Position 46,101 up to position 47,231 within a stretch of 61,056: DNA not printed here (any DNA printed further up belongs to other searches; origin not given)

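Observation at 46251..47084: Vanadium-haloperoxidase-like PAP2 enzyme in a phage genome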

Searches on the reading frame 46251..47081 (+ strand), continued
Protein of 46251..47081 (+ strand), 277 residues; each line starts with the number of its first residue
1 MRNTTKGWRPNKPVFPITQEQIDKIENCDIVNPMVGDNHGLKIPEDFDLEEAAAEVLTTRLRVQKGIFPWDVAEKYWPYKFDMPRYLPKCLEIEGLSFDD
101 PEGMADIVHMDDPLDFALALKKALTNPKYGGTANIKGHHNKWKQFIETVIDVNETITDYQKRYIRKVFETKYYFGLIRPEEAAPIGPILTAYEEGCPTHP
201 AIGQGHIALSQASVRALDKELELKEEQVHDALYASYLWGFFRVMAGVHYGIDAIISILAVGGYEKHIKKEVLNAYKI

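Call 55: search_solved_structures(query=A2, max_evalue=1, show_alignments=5)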
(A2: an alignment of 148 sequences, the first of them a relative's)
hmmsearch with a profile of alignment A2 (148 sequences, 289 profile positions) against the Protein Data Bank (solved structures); distinct sequences matched with E-value up to 1: 34.
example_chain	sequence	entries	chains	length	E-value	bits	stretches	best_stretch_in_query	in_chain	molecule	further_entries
8q21_A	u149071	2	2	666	2e-11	47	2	192-223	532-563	Vanadium-dependent bromoperoxidase, putative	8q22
5lpc_A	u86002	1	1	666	2.2e-11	46.8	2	192-223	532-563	Vanadium-dependent bromoperoxidase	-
8q20_A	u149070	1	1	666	2.5e-11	46.7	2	192-223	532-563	Vanadium-dependent bromoperoxidase, putative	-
7qvw_AAA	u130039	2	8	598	3.4e-11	46.2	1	193-265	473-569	Vanadium-dependent bromoperoxidase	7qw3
1qhb_A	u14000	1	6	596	1.3e-10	44.3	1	193-265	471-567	HALOPEROXIDASE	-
1up8_A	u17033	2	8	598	2.5e-10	43.4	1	193-265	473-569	VANADIUM-DEPENDENT BROMOPEROXIDASE 1 | Vanadium-dependent bromoperoxidase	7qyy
7qwi_AAA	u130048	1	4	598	2.5e-10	43.4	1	193-265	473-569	Vanadium-dependent bromoperoxidase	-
4cit_A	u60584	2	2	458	3.1e-10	43.1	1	139-266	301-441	VANADIUM-DEPENDENT HALOPEROXIDASE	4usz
8vgx_A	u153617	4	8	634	3.2e-10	43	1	193-265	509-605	Vanadium-dependent bromoperoxidase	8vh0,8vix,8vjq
1d2t_A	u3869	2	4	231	6.4e-09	38.7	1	151-277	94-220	ACID PHOSPHATASE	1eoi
1iw8_A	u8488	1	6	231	8.9e-09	38.3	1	151-277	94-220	acid phosphatase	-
1qi9_A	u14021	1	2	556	1.8e-08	37.2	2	192-221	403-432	Vanadium-dependent bromoperoxidase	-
9qci_A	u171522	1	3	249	3e-08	36.5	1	154-277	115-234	Major phosphate-irrepressible acid phosphatase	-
9qcj_A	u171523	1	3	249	3.7e-08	36.2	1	154-277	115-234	Major phosphate-irrepressible acid phosphatase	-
9jq0_A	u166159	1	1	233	2.7e-07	33.4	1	156-277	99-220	Acid phosphatase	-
7f17_A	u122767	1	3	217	3.7e-05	26.4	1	157-258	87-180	Acid phosphatase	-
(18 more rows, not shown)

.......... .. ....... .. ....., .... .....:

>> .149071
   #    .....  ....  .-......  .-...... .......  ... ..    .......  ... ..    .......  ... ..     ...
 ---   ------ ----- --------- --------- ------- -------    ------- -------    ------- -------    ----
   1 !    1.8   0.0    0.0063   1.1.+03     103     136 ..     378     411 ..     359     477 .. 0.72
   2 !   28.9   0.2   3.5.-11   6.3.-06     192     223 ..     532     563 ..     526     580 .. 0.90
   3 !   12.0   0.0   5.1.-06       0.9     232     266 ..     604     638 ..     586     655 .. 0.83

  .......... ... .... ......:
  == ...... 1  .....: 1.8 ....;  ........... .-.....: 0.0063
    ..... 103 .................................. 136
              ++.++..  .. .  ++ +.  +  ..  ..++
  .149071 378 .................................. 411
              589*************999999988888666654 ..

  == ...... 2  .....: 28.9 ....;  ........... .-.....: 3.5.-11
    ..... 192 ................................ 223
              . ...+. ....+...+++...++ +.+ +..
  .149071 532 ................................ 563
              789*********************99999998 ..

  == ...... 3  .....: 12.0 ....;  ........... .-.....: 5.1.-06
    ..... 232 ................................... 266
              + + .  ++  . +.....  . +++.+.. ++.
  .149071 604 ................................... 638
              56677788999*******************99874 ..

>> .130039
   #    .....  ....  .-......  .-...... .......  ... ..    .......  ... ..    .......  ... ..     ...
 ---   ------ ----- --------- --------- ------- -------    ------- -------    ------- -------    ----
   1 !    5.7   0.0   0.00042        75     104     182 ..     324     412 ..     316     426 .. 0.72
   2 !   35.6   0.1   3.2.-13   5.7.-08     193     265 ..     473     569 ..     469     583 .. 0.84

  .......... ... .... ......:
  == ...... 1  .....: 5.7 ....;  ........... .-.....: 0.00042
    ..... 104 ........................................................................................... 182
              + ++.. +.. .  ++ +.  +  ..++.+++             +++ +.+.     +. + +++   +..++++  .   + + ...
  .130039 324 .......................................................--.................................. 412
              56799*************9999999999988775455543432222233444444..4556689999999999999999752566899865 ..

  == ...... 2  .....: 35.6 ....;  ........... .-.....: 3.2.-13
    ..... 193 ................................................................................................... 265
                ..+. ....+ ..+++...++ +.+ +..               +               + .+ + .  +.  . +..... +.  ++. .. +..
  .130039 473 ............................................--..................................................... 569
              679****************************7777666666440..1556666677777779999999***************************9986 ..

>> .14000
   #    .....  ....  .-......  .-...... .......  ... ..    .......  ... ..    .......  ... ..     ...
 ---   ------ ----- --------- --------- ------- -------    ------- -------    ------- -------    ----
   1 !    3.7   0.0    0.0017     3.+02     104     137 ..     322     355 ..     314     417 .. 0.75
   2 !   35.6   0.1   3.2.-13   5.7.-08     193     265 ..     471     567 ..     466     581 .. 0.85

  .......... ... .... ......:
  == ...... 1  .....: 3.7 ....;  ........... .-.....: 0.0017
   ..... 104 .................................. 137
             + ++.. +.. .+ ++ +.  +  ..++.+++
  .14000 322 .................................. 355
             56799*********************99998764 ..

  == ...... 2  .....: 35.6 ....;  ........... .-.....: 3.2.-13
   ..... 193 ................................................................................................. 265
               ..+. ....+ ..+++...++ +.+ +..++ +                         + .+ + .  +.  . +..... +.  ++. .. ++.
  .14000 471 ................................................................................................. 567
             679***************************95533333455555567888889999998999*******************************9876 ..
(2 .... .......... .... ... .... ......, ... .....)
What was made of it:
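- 46572..46583 (+): V108-H-M-D111 motif. D111 is invariant in 148/148 relatives and aligns with the V-H-[YF]-D motif of vanadium bromoperoxidases. Colinear HMM alignment to Corallina and A. marina bromoperoxidases, weak on its own (call 55).
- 46752..46793 (+): F168-x-x-K171-x6-R178-P-E-E, PAP2 motif 1 with an aromatic residue three positions before the Lys. Aligned to W-Y-Q-K...R-P-E of Corallina bromoperoxidase (call 55).
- On Class A non-specific acid phosphatases: 1d2t at E 6.4e-9, query residues 151-277 against chain residues 94-220 (call 55).
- Closest known: Class A non-specific acid phosphatases. Same: Profile E 6e-9, with one colinear alignment over residues 151-277 (call 55).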

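Call 57: find_homologous_proteins(query=A2, max_evalue=0.00001)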
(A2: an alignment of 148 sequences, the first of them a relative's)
Query A2 (148 sequences) (277 aa, profile of the alignment): 36 proteins with E <= 0.00001 among 3618 candidates.
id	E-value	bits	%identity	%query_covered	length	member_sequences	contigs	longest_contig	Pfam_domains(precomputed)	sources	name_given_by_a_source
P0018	3.3e-102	360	41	93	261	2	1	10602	PF22778.4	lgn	-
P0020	9.5e-99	348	39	94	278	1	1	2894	PF22778.4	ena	-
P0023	2.7e-98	347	38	93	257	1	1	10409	-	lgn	-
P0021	4.4e-98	346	41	93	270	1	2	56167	PF22778.4,PF01569.28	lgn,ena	-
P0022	1.0e-97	345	40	94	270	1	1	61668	PF22778.4,PF01569.28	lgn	-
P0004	2.7e-94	334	64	98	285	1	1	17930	-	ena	-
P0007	4.3e-94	333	62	98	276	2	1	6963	-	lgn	-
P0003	5.0e-94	333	64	99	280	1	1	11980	-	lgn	-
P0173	3.2e-93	330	38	91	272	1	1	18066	PF01569.28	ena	-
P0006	1.3e-92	328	61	98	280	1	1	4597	-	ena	-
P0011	3.9e-92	327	57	100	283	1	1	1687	-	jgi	-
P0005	5.8e-92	326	63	95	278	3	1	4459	-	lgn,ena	-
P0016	7.2e-92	326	43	98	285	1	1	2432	-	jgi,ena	-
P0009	1.5e-91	325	60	98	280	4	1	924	-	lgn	-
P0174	1.5e-91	325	35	88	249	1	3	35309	-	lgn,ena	-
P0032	1.2e-90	322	36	100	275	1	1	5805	PF01569.28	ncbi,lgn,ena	-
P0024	2.7e-90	321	38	93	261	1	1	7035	PF01569.28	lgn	-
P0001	2.4e-89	318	100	100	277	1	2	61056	-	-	-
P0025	1.7e-86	308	33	95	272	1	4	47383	PF01569.28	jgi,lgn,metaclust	metaclust:\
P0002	3.8e-85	304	67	99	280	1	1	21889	-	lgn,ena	-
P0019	1.1e-84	302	36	97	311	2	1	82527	-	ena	-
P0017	4.3e-82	294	43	100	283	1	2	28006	-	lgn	-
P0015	4.0e-70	254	48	92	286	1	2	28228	-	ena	-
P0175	1.9e-68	249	23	79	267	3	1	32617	-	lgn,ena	-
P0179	1.1e-60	224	22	88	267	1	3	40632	-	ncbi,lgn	-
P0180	1.4e-14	72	52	10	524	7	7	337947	PF22778.4,PF01569.28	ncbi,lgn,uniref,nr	ncbi:vanadium-dependent haloperoxidase [Metabacillus idriensis]|uniref:Phosphatase PAP2 family prote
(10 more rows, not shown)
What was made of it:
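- Tried and rejected: The second word-index homologue search, with the 148-sequence alignment, added almost nothing (call 57).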

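Call 58: list_cluster_members(proteins=[P0032, P0179, P0056, P0084, P0174, P0175, P0173])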
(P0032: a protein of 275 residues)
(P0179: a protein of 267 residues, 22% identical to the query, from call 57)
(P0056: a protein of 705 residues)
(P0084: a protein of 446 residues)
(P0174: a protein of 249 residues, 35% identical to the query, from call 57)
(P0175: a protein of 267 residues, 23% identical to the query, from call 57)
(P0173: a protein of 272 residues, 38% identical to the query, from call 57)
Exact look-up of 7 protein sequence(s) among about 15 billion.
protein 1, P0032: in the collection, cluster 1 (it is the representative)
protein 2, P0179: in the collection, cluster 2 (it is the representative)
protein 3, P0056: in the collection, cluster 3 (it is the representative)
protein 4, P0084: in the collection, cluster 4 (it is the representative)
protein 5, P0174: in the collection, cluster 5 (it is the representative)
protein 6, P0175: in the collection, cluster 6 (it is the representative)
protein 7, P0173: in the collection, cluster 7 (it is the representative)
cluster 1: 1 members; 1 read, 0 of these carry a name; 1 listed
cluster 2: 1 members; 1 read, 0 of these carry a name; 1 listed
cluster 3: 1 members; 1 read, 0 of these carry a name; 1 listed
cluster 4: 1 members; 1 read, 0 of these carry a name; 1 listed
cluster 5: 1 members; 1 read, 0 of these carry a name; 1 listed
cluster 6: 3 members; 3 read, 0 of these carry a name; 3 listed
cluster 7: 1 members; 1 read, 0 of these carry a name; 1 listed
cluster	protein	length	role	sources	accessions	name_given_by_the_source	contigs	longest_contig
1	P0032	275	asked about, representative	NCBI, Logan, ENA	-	-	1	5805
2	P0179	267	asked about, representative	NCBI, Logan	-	-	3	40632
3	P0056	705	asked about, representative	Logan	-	-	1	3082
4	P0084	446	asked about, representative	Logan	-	-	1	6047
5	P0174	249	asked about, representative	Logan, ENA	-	-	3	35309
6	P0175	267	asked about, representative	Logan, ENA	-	-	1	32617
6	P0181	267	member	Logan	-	-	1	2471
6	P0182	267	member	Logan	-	-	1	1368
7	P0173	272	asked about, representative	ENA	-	-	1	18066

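Call 59: find_encoding_contigs(protein=P0084, flank=6000, max_places=1)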
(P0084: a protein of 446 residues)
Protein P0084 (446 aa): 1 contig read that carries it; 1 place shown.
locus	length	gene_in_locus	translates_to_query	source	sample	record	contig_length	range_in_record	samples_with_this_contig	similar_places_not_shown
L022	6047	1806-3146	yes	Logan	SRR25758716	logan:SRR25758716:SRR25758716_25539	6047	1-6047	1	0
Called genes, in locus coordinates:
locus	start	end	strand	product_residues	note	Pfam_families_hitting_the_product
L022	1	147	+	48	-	?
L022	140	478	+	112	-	-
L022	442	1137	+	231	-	-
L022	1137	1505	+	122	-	-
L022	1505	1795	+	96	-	-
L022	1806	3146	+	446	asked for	PF00413:Peptidase_M10, PF12044:Metallopep (faint)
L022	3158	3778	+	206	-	-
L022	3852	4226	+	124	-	-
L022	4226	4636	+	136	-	-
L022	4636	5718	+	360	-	-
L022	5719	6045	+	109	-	?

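Call 60: find_encoding_contigs(protein=P0056, flank=6000, max_places=1)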
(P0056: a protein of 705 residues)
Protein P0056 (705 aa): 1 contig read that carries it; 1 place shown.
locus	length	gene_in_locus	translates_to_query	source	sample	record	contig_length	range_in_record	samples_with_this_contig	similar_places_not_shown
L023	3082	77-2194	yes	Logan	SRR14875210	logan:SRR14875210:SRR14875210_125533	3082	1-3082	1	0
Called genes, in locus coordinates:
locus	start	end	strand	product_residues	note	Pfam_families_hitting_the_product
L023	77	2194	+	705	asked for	PF05572:Peptidase_M43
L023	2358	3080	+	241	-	?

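Call 61: search_protein_families(library=phrogs, proteins=[L022:442-1134:+, L022:1137-1502:+, L022:1505-1792:+, L022:3158-3775:+, L022:3852-4223:+, L022:4226-4633:+, L022:4636-5715:+, L023:2358-3080:+, L020:7132-7419:+, L020:7428-7973:+], max_evalue=0.001)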
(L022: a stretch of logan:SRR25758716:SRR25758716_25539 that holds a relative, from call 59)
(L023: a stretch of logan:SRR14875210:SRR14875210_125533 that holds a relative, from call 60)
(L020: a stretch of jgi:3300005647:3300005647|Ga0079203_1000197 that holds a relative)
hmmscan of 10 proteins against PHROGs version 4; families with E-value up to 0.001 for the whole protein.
L022:442-1134:+ (231 aa): 0 families

L022:1137-1502:+ (122 aa): 0 families

L022:1505-1792:+ (96 aa): 0 families

L022:3158-3775:+ (206 aa): 0 families

L022:3852-4223:+ (124 aa): 0 families

L022:4226-4633:+ (136 aa): 0 families

L022:4636-5715:+ (360 aa): 0 families

L023:2358-3080:+ (241 aa): 0 families

L020:7132-7419:+ (96 aa): 2 families
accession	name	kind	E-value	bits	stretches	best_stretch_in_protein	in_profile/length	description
phrog_1299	-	lysis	1.5e-10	41.7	1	10-87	12-89/100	holin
phrog_1129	-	lysis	1.5e-05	25.9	1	8-84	11-83/86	holin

L020:7428-7973:+ (182 aa): 2 families
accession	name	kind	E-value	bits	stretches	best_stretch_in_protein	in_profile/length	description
phrog_14988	-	other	3.2e-05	24.8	0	76-162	6-76/272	peptidase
phrog_7767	-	other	4.4e-05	24.3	0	4-68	65-110/194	metallo-endopeptidase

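Call 67: search_protein_families(library=padloc, proteins=[window:46251-47081:+, P0021, P0025, P0056], max_evalue=0.01)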
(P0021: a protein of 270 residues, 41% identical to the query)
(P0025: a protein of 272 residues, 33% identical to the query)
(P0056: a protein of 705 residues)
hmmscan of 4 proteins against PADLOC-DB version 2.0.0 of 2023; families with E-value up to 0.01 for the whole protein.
window:46251-47081:+ (277 aa): 0 families

P0021 (270 aa): 0 families

P0025 (272 aa): 0 families

P0056 (705 aa): 0 families

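Call 71: search_protein_families(library=phrogs, alignment_id=A1, max_evalue=0.01)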
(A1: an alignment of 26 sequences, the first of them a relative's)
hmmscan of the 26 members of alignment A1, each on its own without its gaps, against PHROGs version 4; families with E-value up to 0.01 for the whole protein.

A. member 1, P0001 (277 aa): 0 families

B. families by the number of members that match (of 26 scanned): 0 families

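Call 72: search_dna_similar(query=P0021, collection=phages, mode=protein, max_evalue=0.01, max_rows=15)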
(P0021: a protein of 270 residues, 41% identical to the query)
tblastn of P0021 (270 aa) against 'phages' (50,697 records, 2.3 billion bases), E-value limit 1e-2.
No match.

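Call 75: find_related_loci(query=A1, collection=metagenome_contigs, flank=6000)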
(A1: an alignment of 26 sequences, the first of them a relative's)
Query A1 (277 aa) in metagenome_contigs; peptide patterns used: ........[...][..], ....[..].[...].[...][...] (x = any residue, [..] = any of these).
600 stretches matched a pattern (row limit reached: there are more); 47 encode a relative of the query (tblastn E <= 1e-3); 47 distinct loci.
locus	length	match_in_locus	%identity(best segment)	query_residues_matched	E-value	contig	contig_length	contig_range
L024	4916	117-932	60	6-276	1e-111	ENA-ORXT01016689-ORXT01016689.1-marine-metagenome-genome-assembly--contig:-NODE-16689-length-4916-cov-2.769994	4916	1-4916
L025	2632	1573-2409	58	1-276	1e-114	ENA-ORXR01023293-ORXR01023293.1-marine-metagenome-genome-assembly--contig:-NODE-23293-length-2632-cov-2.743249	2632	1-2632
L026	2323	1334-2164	57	1-276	2e-111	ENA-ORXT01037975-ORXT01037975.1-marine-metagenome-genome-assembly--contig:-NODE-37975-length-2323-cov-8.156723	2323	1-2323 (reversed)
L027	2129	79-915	43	6-277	1e-69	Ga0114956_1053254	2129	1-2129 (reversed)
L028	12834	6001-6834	41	6-276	7e-63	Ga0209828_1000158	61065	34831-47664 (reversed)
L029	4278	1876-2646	36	12-275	8e-46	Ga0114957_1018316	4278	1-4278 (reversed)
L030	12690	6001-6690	38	30-264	6e-42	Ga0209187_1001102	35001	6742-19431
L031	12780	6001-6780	31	1-261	2e-37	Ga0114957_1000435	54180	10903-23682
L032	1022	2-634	37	68-277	2e-38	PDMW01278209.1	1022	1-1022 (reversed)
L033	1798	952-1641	33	32-262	1e-27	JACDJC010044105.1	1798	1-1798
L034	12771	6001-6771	31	7-264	1e-24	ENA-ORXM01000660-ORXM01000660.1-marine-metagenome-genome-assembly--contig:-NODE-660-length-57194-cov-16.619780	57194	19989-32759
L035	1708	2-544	32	85-264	1e-23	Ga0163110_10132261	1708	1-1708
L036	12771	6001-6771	33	7-264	4e-23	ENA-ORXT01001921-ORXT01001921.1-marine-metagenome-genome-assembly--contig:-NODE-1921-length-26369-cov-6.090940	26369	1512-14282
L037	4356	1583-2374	24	1-248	2e-11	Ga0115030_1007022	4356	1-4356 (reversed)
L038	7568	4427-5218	24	1-248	2e-11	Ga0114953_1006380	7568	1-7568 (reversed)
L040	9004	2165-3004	24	6-252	9e-11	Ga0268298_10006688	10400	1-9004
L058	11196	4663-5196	25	105-257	2e-5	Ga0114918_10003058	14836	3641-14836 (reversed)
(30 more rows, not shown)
